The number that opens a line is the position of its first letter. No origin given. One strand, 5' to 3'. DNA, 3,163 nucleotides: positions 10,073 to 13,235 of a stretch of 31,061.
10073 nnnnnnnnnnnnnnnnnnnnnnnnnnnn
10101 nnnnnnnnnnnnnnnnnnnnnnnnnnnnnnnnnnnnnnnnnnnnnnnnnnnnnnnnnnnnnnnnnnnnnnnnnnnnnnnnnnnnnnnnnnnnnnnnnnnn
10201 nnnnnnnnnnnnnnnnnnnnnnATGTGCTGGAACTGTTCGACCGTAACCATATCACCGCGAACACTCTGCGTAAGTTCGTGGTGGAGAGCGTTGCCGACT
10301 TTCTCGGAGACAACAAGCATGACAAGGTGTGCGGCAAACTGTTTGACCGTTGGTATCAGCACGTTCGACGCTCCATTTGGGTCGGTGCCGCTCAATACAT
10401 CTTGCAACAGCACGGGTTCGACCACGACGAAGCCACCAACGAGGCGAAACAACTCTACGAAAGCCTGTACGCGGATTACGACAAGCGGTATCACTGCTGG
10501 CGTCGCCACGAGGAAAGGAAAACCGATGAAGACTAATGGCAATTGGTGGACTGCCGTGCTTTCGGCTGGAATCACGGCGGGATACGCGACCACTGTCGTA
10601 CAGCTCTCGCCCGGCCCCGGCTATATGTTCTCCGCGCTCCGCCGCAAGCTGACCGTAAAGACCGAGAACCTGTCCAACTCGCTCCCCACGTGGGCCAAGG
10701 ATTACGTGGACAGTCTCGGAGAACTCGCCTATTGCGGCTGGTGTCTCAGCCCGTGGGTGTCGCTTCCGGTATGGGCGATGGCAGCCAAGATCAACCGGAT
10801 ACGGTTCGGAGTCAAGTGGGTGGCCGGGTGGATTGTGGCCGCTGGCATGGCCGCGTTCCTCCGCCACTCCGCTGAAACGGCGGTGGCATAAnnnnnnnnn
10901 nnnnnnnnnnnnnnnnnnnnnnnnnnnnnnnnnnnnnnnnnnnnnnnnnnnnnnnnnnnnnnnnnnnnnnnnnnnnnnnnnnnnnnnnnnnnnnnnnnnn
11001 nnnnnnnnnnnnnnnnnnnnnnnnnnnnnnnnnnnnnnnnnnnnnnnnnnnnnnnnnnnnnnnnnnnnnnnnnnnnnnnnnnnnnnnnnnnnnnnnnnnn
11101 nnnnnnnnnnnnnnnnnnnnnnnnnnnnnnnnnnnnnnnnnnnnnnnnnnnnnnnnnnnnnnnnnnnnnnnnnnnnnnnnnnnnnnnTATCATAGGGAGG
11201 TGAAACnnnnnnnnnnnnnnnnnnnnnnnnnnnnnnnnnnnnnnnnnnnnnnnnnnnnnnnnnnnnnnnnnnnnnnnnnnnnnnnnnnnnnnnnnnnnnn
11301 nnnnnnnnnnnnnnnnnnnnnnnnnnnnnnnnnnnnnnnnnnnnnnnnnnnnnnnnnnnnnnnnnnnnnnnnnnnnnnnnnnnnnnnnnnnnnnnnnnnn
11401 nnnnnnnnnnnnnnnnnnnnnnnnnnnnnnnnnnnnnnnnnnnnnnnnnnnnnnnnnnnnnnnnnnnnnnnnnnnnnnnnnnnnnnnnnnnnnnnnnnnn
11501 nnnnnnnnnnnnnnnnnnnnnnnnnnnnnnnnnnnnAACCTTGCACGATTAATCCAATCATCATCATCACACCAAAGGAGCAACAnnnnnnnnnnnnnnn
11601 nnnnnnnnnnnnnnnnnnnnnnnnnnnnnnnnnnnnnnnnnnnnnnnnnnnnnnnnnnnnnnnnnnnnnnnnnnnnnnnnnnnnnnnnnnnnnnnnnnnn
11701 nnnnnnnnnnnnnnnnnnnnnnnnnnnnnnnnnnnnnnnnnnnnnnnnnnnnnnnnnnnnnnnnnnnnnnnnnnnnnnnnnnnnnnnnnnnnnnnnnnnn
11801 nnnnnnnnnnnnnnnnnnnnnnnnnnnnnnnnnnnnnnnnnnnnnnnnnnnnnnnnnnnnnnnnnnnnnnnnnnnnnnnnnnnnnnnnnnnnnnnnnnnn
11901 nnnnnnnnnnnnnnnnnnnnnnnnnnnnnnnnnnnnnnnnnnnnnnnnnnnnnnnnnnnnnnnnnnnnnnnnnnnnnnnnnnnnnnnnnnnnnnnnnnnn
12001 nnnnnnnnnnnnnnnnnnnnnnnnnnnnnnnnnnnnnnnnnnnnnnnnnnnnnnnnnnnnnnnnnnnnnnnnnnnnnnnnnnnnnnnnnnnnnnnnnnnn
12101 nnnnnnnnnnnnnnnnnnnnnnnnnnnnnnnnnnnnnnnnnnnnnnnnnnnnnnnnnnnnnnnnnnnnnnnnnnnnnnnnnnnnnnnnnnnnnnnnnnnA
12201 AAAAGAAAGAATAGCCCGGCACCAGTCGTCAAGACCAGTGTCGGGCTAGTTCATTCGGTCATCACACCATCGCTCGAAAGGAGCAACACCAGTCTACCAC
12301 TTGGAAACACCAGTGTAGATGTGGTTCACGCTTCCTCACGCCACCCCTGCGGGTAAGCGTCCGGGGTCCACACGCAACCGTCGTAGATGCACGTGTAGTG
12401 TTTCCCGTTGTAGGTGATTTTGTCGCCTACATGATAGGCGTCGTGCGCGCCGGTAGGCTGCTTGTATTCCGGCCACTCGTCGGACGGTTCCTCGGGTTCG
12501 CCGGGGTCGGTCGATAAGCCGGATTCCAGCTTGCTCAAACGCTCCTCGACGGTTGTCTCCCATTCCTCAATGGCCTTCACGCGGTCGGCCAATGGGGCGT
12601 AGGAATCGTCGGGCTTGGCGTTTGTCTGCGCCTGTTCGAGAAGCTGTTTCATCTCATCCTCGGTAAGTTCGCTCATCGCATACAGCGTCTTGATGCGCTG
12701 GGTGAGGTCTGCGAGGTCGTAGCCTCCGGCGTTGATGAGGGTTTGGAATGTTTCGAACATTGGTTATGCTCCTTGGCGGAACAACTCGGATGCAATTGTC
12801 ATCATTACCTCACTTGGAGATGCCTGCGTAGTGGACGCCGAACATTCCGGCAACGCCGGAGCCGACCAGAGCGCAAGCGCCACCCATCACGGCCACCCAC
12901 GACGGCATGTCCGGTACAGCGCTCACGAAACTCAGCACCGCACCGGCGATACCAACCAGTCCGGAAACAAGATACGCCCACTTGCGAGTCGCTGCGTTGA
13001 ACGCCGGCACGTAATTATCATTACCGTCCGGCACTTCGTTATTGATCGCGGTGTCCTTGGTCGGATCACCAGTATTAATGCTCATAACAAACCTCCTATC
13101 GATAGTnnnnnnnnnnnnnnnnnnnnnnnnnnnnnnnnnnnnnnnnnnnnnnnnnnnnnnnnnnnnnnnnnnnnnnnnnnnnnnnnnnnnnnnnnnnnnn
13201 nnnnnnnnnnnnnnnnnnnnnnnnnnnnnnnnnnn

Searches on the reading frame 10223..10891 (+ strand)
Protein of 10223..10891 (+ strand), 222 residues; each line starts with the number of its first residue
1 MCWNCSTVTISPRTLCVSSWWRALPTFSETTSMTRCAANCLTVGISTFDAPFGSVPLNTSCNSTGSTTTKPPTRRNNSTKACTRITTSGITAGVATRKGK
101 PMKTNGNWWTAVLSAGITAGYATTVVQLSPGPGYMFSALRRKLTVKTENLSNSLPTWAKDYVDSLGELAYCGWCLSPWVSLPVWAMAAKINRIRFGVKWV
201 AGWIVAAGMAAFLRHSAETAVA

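Call 25: search_protein_families(library=pfam, max_evalue=0.01, proteins=[window:10223-10891:+])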
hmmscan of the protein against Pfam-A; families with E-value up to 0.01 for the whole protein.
window:10223-10891:+ (222 aa): 1 family
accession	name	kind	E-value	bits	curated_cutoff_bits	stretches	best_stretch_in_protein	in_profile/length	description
PF07098.16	DUF1360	-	0.00084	19.7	21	1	159-214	47-99/102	Protein of unknown function (DUF1360)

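Call 57: search_protein_families(library=phrogs, max_evalue=0.001, proteins=[window:10223-10891:+])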
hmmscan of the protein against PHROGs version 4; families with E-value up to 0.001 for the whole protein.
window:10223-10891:+ (222 aa): 0 families

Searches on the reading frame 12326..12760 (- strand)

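Call 8: search_protein_families(library=pfam, max_evalue=1, proteins=[window:12326-12760:-])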
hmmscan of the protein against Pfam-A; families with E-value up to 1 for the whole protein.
window:12326-12760:- (144 aa): 10 families
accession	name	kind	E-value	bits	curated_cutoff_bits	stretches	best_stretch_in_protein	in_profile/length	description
PF02839.19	CBM_5_12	-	2.4e-06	27.9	26.2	1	106-140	5-43/44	Carbohydrate-binding module family 5/12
PF00261.25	Tropomyosin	-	0.0017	18.3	38.6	1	17-84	44-108/242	Tropomyosin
PF25526.1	LIP-1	-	0.0027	17.5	34.1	1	21-83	115-177/250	Liprin-alpha-like coiled coil domain 2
PF13543.13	SAM_KSR1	-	0.0064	16.9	22.5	1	19-52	30-63/75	SAM like domain present in kinase suppressor RAS 1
PF08429.16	PLU-1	-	0.0069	16.1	28.5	1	30-77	179-229/338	PLU-1-like protein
PF03148.19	Tektin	-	0.029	13.6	34.3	1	21-79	10-70/383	Tektin family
PF00012.26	HSP70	-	0.11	11.1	20.6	1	25-85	495-555/599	Hsp70 protein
PF04919.18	DUF655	-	0.13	12.6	22.2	1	18-75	110-165/181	Protein of unknown function (DUF655)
PF18437.6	Nup54_C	-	0.27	11.6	26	1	27-45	1-19/39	Nup54 C-terminal interacting domain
PF16113.10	ECH_2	-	0.29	11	27.2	1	17-80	178-240/335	Enoyl-CoA hydratase/isomerase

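Call 9: search_protein_families(library=phrogs, max_evalue=1, proteins=[window:12326-12760:-])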
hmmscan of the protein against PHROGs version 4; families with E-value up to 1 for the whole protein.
window:12326-12760:- (144 aa): 5 families
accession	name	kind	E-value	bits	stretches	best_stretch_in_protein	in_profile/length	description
phrog_18593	-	unknown function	9.9e-10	39.8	1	94-141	140-186/188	-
phrog_2310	-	unknown function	0.0063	17.4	1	1-53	3-56/72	-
phrog_10536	-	unknown function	0.063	14.5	1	28-55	5-32/117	-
phrog_30034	-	unknown function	0.081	13.7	1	21-135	143-250/263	-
phrog_11671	-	unknown function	0.27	12.3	1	22-93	56-127/146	-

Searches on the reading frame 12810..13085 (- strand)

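Call 8: search_protein_families(library=pfam, max_evalue=1, proteins=[window:12810-13085:-])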
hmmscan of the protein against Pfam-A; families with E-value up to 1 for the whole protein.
window:12810-13085:- (91 aa): 1 family
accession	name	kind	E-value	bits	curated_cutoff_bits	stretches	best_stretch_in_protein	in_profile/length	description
PF06946.16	Phage_holin_5_1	-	0.17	12.7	22.4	1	34-83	33-79/93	Bacteriophage A118-like holin, Hol118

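Call 9: search_protein_families(library=phrogs, max_evalue=1, proteins=[window:12810-13085:-])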
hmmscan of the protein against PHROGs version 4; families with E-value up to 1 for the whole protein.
window:12810-13085:- (91 aa): 5 families
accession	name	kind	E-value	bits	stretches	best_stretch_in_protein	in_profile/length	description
phrog_1740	-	transcription regulation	0.043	13.3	1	25-80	233-289/567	RNA polymerase sigma factor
phrog_4918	-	unknown function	0.09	14.2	1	33-80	4-47/59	-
phrog_30006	-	unknown function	0.15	13.2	1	56-86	11-41/68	-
phrog_33265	-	unknown function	0.33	12.3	1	29-79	24-71/79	-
phrog_3526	-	unknown function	0.56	10.6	1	38-82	25-70/268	-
